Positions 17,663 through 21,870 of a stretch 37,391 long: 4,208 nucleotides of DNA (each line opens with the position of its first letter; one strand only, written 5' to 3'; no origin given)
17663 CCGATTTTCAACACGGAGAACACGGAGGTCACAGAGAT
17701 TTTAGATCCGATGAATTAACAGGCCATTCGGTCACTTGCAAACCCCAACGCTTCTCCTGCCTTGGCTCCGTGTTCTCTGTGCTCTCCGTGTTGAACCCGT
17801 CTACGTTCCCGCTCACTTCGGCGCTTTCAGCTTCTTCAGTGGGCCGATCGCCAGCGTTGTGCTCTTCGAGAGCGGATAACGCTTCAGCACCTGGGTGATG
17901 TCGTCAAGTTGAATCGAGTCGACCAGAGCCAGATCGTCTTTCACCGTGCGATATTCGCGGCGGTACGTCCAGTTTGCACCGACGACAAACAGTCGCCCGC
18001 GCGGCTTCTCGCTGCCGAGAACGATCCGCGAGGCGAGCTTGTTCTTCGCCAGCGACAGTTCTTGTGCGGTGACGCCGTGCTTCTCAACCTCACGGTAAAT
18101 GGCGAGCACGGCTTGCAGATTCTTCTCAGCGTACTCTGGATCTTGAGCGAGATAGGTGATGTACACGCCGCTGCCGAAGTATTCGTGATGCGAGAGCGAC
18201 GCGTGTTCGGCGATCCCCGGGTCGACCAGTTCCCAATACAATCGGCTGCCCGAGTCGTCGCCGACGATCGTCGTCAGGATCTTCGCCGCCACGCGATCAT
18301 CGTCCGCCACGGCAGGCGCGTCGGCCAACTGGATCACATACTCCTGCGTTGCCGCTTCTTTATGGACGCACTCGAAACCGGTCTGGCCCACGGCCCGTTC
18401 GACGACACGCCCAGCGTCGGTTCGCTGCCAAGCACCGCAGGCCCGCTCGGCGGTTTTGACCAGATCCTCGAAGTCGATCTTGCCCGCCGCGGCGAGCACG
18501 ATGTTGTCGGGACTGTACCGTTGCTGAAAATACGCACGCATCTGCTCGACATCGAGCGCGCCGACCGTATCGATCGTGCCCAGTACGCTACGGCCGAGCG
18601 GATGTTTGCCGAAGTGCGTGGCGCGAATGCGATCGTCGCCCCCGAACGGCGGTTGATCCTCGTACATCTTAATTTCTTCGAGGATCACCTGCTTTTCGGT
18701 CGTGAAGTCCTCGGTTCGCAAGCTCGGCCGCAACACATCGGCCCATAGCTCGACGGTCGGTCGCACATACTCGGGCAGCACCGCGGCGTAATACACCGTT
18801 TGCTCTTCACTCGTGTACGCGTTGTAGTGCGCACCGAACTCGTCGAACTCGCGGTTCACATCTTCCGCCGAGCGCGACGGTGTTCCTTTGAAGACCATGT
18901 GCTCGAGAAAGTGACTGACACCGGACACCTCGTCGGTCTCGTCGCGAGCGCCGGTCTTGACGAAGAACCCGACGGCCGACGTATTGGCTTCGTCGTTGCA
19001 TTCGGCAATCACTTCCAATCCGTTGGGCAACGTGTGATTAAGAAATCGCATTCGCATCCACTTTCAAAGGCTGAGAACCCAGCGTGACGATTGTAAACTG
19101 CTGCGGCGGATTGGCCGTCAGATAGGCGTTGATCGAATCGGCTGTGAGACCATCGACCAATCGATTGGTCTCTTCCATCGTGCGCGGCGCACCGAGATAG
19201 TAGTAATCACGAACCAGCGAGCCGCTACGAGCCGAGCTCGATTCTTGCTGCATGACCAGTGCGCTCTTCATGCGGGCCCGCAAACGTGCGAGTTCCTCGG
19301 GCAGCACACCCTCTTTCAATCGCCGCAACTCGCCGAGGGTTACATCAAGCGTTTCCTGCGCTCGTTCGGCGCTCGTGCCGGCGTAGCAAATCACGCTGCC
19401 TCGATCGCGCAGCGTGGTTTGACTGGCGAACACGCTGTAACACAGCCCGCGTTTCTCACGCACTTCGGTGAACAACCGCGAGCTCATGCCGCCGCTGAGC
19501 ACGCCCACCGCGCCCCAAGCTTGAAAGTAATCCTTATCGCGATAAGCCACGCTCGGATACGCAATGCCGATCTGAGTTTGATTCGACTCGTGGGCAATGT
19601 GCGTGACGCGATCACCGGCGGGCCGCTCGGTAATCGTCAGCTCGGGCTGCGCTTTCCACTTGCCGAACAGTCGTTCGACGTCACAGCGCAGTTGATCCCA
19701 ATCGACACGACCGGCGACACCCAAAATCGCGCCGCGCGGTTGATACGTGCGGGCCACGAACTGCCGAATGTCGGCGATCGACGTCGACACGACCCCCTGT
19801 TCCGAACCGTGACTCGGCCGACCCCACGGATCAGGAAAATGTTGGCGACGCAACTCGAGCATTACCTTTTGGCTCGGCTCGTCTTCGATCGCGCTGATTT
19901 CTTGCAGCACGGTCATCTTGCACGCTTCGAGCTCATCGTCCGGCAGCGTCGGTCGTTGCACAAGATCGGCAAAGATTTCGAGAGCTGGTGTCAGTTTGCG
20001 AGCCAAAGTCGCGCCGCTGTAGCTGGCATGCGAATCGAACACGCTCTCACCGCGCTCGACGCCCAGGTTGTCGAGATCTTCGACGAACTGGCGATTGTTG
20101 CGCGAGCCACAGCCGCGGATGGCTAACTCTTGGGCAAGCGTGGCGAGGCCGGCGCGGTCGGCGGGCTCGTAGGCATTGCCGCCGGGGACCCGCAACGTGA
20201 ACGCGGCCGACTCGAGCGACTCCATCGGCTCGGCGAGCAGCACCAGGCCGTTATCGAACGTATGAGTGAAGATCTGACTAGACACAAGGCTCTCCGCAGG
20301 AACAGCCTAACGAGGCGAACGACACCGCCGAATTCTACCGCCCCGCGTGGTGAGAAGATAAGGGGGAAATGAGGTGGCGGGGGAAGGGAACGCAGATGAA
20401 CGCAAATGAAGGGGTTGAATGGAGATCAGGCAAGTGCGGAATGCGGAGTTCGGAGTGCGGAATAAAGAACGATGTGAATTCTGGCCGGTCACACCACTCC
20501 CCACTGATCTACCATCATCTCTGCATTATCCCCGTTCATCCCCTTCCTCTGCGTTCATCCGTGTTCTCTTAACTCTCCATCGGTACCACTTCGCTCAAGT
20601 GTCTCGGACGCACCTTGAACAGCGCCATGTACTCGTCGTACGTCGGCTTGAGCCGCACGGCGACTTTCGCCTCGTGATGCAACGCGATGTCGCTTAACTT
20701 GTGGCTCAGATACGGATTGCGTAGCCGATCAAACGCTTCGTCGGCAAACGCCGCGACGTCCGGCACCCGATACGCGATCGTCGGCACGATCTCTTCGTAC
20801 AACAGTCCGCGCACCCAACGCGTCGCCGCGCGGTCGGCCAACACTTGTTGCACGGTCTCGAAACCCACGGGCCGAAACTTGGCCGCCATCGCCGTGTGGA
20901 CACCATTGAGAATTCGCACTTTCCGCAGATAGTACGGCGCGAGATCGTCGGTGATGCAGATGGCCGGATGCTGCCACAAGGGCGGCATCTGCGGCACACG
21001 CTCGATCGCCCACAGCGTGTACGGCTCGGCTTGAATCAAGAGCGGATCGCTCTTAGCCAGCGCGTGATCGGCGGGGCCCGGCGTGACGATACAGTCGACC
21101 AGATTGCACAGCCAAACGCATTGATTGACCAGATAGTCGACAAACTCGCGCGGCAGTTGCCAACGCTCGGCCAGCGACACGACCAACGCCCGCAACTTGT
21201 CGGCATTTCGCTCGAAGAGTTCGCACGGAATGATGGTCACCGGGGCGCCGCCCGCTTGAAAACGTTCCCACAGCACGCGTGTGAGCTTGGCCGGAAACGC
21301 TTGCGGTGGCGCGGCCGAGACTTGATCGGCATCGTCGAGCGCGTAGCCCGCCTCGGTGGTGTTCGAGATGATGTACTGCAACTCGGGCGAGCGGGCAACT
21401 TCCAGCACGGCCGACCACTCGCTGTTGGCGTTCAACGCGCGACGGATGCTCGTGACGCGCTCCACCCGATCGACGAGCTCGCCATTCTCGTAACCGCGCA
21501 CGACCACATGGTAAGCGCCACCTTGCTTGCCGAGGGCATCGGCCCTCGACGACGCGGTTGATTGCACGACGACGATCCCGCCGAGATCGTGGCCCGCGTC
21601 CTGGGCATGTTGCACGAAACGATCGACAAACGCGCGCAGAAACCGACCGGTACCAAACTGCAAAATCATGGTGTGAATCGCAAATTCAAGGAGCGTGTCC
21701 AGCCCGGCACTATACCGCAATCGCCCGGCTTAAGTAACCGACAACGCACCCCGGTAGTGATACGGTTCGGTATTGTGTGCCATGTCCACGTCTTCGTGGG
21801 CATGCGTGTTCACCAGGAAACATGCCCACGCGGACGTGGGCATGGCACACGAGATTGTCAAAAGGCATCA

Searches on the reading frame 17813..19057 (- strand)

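Call 16: search_protein_families(library=pfam, proteins=[window:17813-19057:-], max_evalue=0.001)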
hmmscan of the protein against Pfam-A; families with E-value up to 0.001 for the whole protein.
window:17813-19057:- (414 aa): 2 families
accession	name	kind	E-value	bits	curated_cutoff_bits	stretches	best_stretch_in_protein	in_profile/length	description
PF00675.25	Peptidase_M16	-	3.3e-35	121.6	22.3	1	16-161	2-148/149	Insulinase (Peptidase family M16)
PF05193.26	Peptidase_M16_C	-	6.7e-27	95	23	1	168-341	2-181/181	Peptidase M16 inactive domain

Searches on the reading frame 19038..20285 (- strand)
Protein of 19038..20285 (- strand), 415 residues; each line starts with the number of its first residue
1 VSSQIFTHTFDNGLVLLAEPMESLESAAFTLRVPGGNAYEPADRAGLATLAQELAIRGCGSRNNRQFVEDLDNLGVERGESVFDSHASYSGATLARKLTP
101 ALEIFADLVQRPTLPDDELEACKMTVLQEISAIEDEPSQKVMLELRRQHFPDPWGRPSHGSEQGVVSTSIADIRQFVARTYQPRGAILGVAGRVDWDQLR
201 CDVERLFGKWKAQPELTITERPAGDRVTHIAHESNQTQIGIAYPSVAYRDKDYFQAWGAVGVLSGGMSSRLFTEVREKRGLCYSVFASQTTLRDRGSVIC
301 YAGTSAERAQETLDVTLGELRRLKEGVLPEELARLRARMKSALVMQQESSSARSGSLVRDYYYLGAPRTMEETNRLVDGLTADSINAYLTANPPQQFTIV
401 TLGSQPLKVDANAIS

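Call 18: search_protein_families(library=pfam, proteins=[window:19038-20285:-], max_evalue=0.001)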
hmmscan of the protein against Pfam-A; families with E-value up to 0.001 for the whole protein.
window:19038-20285:- (415 aa): 2 families
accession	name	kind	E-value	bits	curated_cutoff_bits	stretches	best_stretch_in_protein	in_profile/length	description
PF05193.26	Peptidase_M16_C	-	4.5e-31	108.5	23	1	170-338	4-180/181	Peptidase M16 inactive domain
PF00675.25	Peptidase_M16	-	4.6e-14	53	22.3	1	25-146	11-131/149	Insulinase (Peptidase family M16)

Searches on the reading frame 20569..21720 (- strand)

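Call 18: search_protein_families(library=pfam, proteins=[window:20569-21720:-], max_evalue=0.001)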
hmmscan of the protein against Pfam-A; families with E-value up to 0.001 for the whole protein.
window:20569-21720:- (383 aa): 2 families
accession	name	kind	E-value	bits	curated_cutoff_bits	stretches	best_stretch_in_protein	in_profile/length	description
PF01232.29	Mannitol_dh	-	3.7e-24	86.3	27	1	19-241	3-187/199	Mannitol dehydrogenase Rossmann domain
PF08125.19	Mannitol_dh_C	-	1.2e-17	64.5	30.7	1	259-357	1-100/190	Mannitol dehydrogenase C-terminal domain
